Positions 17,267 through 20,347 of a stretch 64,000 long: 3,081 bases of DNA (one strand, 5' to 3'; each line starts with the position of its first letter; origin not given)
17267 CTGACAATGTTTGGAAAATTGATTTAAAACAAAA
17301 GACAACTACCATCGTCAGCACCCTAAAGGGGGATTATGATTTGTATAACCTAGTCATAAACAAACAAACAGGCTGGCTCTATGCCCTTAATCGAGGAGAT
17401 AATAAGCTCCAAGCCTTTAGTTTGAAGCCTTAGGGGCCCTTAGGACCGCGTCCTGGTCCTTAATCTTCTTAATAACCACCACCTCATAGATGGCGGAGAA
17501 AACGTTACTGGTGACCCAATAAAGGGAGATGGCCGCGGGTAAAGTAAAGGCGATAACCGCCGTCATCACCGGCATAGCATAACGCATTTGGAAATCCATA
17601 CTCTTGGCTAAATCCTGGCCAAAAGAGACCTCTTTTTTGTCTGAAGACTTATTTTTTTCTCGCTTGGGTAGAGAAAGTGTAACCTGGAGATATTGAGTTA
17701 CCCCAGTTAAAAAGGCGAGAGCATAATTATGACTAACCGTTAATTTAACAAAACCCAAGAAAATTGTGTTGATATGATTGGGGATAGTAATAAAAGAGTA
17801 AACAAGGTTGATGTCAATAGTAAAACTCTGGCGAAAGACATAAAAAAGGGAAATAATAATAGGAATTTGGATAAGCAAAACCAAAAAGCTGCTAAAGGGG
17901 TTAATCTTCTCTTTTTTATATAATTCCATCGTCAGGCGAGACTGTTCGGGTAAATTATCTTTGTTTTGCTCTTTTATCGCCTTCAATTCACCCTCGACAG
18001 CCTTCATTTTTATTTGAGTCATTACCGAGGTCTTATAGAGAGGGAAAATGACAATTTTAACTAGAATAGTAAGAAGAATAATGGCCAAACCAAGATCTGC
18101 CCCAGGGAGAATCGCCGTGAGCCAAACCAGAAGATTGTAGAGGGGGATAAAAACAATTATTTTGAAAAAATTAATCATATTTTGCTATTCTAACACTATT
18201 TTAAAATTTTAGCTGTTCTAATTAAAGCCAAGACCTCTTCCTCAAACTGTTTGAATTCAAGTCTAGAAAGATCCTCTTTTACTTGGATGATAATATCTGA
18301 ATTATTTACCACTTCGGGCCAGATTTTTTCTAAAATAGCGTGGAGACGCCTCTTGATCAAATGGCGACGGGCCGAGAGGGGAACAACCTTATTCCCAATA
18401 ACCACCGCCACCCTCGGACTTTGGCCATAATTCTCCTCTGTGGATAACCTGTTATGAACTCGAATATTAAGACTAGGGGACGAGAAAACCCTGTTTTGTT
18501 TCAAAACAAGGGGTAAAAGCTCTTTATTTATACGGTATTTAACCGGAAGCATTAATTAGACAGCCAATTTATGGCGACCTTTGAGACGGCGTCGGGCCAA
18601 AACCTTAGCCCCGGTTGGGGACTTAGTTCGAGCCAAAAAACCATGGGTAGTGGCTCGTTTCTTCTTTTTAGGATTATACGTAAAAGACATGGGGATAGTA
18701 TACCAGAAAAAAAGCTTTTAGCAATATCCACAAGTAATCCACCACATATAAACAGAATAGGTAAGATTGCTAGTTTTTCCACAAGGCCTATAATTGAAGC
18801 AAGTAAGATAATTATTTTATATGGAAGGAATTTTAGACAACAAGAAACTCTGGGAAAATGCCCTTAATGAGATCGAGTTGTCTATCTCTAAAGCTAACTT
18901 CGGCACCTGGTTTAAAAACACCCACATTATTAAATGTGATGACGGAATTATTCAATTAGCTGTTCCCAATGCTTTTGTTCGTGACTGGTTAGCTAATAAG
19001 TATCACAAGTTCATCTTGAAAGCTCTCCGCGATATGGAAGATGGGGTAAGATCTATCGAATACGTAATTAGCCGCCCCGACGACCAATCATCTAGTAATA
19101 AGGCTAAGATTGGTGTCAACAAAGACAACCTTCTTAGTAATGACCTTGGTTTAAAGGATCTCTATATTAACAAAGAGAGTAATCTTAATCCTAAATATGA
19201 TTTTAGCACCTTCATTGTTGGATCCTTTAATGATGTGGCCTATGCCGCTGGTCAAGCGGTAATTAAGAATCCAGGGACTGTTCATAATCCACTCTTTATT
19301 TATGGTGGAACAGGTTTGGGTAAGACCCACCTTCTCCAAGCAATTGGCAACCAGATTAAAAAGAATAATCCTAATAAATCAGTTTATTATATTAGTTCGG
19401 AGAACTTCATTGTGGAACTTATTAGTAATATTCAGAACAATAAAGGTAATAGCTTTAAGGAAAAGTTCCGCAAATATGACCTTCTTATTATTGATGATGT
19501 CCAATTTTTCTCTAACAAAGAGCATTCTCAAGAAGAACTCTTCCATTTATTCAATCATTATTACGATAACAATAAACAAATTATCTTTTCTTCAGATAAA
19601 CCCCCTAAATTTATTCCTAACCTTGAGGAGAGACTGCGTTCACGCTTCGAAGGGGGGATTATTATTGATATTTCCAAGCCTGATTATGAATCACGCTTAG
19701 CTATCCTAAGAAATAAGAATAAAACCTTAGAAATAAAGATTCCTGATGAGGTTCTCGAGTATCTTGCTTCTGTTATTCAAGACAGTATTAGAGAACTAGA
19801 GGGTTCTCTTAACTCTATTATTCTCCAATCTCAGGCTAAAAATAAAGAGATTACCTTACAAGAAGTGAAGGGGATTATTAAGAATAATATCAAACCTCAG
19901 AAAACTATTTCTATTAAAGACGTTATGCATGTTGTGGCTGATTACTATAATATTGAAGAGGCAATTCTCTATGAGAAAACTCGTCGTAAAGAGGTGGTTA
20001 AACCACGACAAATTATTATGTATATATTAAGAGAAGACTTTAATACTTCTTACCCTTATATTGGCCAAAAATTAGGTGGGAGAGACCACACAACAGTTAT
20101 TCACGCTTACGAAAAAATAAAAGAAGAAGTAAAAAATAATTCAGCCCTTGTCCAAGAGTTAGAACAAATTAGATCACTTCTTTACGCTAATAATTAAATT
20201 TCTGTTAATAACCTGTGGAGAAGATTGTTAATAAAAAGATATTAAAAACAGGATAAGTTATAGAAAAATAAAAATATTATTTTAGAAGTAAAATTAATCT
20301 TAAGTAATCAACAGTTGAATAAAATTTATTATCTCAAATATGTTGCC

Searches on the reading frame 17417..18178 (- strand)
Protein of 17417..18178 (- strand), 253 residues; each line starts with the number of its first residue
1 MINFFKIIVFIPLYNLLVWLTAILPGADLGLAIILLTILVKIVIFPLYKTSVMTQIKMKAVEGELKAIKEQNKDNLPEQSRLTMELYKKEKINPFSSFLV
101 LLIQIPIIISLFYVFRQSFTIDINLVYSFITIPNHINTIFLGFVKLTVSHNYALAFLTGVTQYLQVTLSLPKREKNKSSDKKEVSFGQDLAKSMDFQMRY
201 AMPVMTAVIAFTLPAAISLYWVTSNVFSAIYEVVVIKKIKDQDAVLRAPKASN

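Call 59: search_protein_families(library=pfam, proteins=[window:17417-18178:-], max_evalue=0.01)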
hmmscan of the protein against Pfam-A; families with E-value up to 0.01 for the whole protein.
window:17417-18178:- (253 aa): 1 family
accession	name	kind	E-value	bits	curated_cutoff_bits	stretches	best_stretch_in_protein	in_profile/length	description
PF02096.25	60KD_IMP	-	4.2e-40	137.8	35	1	30-235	2-161/163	60Kd inner membrane protein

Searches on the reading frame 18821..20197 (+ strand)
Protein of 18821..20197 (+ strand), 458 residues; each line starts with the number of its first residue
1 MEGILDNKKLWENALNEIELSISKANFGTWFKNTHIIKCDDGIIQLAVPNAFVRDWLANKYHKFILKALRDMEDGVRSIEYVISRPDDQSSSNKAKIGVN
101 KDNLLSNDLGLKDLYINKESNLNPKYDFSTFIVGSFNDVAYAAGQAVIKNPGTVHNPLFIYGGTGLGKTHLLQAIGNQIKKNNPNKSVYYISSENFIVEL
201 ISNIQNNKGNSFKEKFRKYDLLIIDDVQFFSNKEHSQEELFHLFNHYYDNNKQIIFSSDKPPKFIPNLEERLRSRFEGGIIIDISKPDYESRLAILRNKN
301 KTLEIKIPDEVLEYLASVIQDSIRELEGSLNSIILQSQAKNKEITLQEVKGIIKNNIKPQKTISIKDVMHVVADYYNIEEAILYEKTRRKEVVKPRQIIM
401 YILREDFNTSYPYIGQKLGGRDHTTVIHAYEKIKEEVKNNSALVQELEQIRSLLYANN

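Call 59: search_protein_families(library=pfam, proteins=[window:18821-20197:+], max_evalue=0.01)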
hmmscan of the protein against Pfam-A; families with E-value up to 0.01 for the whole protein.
window:18821-20197:+ (458 aa): 11 families
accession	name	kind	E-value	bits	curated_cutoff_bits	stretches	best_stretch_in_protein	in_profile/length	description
PF00308.24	Bac_DnaA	-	7.8e-66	221.7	23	1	122-283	1-162/162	Bacterial DnaA ATPAse domain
PF08299.17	Bac_DnaA_C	-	1.4e-25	89.5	31.5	1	365-433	1-69/69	Bacterial dnaA protein helix-turn-helix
PF11638.13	DnaA_N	-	7.4e-15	54.9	24.6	1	9-70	2-64/65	DnaA N-terminal domain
PF01695.23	IstB_IS21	-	4.9e-11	43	24.1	1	158-260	95-194/238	IstB-like ATP binding protein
PF13173.12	AAA_14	-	7e-06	26.5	27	1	156-276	3-115/129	AAA domain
PF00004.35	AAA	-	2.3e-05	25.3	21.2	1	159-277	2-128/131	ATPase family associated with various cellular activities (AAA)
PF13401.12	AAA_22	-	3.3e-05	24.6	27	1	157-246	7-110/130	AAA domain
PF01637.24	ATPase_2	-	0.00023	21.5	33.2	1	155-204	20-68/225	ATPase domain predominantly from Archaea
PF09848.15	SLFN-g3_helicase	-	0.0005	19.9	24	1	158-223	4-70/354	Schlafen group 3, DNA/RNA helicase domain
PF12775.13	AAA_7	-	0.0009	19.3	25.8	1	123-251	4-133/181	P-loop containing dynein motor region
PF13245.12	AAA_19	-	0.0017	19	25.1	0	153-192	9-48/134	AAA domain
